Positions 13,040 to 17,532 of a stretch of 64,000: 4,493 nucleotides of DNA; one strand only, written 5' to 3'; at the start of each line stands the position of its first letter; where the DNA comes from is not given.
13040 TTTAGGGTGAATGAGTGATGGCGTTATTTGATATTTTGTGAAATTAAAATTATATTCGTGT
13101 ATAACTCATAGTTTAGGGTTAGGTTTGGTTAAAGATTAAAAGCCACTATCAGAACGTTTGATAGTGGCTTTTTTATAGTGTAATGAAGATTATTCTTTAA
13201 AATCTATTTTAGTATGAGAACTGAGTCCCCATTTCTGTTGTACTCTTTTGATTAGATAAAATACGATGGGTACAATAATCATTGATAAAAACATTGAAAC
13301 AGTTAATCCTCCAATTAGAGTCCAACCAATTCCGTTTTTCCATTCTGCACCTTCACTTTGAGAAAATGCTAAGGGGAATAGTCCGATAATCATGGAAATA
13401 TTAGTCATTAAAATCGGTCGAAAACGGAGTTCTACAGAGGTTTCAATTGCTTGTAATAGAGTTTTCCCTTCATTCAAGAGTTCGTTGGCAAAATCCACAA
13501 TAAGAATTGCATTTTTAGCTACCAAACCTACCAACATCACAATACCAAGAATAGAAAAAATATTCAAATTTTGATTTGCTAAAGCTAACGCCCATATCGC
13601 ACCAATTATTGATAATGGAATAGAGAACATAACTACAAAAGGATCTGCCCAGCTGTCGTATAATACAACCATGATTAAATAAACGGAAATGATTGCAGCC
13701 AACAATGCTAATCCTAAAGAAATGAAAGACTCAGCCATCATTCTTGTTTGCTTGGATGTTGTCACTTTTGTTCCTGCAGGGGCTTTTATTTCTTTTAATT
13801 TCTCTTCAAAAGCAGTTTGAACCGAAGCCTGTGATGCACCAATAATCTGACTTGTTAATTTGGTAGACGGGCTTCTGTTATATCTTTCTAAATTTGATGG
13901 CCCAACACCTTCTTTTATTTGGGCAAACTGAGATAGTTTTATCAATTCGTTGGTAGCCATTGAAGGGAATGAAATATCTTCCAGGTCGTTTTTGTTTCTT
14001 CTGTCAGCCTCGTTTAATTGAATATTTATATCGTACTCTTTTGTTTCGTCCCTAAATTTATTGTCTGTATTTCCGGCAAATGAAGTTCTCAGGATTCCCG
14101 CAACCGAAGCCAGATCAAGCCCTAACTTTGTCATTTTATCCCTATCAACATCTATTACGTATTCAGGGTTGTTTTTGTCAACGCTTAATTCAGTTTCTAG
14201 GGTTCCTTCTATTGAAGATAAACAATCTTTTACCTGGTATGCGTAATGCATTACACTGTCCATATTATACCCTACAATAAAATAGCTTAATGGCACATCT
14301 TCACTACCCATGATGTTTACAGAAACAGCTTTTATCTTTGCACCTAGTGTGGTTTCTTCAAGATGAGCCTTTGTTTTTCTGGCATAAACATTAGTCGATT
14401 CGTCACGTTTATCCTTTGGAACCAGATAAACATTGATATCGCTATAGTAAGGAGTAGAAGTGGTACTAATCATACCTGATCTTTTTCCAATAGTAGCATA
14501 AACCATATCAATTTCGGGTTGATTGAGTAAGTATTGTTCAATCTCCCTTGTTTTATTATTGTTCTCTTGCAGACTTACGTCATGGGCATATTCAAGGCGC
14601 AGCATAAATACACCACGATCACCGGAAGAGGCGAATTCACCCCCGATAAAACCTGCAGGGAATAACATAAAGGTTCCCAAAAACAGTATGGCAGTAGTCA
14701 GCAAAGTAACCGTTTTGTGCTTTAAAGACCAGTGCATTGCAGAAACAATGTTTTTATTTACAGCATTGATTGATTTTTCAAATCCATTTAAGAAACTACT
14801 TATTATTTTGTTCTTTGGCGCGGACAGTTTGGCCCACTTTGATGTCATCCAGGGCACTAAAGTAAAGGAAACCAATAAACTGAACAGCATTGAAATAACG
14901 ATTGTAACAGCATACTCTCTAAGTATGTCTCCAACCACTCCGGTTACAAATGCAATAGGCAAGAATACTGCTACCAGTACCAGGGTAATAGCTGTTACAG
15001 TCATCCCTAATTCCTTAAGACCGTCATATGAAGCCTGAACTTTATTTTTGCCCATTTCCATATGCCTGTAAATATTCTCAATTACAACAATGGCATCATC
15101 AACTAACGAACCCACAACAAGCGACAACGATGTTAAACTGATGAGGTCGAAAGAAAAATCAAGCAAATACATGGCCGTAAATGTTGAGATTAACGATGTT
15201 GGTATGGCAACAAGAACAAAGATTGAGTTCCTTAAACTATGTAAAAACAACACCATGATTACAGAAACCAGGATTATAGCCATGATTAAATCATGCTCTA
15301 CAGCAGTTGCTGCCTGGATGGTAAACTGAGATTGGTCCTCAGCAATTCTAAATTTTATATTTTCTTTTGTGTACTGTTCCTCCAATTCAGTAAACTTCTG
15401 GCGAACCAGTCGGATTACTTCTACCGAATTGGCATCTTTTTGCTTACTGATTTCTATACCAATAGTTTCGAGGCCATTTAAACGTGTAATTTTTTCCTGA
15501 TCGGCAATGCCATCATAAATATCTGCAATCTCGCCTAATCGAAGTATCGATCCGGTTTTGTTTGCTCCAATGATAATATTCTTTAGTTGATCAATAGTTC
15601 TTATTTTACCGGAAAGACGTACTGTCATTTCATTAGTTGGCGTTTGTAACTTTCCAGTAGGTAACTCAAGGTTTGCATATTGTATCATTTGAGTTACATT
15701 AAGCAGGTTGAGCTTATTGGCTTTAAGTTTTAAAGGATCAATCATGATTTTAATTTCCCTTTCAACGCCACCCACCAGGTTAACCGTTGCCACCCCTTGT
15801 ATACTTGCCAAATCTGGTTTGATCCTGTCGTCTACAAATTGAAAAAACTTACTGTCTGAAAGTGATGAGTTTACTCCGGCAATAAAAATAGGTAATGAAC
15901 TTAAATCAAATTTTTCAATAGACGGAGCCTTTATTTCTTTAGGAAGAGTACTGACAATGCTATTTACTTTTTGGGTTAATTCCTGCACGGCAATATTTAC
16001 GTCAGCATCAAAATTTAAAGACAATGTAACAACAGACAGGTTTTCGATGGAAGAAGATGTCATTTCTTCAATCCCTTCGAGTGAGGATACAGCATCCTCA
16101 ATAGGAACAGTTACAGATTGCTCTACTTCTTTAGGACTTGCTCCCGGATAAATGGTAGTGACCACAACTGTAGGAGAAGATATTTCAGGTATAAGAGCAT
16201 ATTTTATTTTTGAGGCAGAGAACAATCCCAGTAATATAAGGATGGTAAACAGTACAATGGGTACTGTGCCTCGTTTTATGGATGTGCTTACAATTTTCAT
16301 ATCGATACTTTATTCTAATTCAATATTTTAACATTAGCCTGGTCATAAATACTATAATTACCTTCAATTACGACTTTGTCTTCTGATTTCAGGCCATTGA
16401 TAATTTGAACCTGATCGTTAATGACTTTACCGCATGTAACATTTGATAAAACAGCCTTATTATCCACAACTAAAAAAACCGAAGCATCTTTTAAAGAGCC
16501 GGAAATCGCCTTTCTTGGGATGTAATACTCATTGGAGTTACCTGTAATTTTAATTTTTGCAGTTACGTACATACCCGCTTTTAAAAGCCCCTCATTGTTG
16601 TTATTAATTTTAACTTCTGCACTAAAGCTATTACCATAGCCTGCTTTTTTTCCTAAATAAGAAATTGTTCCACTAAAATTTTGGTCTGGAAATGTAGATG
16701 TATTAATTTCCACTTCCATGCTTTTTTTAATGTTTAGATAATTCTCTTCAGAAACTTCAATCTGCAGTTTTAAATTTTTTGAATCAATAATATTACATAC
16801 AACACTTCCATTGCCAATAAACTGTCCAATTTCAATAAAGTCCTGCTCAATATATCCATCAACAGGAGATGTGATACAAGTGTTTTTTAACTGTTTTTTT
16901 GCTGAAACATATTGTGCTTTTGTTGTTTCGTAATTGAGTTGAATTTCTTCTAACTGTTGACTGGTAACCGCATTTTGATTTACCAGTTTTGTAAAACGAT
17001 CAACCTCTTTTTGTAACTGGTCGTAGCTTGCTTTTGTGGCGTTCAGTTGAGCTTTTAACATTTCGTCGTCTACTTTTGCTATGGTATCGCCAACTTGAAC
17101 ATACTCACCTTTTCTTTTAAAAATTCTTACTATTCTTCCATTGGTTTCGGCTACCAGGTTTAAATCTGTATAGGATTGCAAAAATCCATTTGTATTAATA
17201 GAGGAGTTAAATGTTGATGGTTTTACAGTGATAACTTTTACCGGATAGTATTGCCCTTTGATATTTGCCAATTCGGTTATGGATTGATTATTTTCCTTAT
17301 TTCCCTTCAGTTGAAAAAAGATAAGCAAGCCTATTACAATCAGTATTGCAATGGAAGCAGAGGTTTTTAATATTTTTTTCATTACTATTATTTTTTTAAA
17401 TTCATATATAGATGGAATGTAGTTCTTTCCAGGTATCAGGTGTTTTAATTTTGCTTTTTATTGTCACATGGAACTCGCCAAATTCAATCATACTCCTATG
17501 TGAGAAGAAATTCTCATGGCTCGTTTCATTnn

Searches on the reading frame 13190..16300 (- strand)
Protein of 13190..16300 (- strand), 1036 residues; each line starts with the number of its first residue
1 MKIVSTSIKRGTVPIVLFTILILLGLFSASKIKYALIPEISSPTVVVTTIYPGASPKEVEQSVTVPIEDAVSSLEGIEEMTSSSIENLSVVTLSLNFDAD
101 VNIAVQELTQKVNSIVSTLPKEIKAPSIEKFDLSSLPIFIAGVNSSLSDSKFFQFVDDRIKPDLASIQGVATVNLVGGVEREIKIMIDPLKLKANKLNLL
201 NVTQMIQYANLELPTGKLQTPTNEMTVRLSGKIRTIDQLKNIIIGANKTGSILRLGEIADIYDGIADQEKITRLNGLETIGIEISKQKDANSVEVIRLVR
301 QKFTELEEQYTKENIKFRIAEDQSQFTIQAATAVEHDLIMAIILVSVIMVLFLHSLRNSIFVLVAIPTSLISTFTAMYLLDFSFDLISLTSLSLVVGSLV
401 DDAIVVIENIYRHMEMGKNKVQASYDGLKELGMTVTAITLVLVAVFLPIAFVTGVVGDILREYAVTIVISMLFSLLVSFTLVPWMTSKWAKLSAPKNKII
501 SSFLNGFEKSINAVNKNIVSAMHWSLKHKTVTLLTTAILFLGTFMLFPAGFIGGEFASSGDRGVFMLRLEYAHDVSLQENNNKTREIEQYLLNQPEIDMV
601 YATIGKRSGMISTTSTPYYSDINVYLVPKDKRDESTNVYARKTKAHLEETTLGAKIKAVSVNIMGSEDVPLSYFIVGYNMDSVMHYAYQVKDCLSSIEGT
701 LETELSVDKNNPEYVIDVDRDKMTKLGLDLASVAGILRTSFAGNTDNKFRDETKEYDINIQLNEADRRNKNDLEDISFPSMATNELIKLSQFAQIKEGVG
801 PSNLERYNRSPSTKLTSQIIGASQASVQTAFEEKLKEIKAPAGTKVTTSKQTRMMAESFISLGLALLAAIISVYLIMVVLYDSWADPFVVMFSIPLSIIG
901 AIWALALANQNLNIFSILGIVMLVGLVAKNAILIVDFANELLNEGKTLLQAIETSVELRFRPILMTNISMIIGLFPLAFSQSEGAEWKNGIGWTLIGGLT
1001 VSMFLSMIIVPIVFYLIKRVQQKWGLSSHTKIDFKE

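Call 6: search_protein_families(library=pfam, proteins=[window:13190-16300:-])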
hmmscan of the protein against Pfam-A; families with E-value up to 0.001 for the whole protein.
window:13190-16300:- (1036 aa): 3 families
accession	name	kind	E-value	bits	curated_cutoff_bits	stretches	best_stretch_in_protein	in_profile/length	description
PF00873.25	ACR_tran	-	1.1e-241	805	28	1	3-1017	1-1020/1021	AcrB/AcrD/AcrF family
PF03176.21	MMPL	-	4.6e-14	52.6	20.5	2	338-498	149-313/333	MMPL family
PF02355.23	SecD_SecF_C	-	2.1e-05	24.5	20.5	1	325-485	28-186/189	Protein export membrane protein SecD/SecF, C-terminal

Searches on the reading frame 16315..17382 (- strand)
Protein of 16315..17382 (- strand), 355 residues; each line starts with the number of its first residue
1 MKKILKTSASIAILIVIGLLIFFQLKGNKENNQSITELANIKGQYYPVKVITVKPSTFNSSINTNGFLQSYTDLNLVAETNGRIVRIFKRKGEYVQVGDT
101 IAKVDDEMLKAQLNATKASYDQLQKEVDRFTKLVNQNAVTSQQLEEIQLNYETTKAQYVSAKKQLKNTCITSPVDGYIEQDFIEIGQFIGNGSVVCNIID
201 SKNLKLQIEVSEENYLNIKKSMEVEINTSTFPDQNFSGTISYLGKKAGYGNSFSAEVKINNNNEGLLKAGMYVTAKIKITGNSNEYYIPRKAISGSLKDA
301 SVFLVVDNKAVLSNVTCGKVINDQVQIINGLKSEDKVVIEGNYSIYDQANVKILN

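Call 59: search_protein_families(library=pfam, proteins=[window:16315-17382:-], max_evalue=0.00001)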
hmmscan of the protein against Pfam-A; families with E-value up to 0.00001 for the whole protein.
window:16315-17382:- (355 aa): 2 families
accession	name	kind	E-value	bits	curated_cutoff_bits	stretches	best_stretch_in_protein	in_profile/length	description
PF16576.10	HlyD_D23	-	8.6e-18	64.8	30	1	76-273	22-214/214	Barrel-sandwich domain of CusB or HlyD membrane-fusion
PF13437.12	HlyD_3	-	6.6e-16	59.4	22.2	1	170-270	2-106/106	HlyD family secretion protein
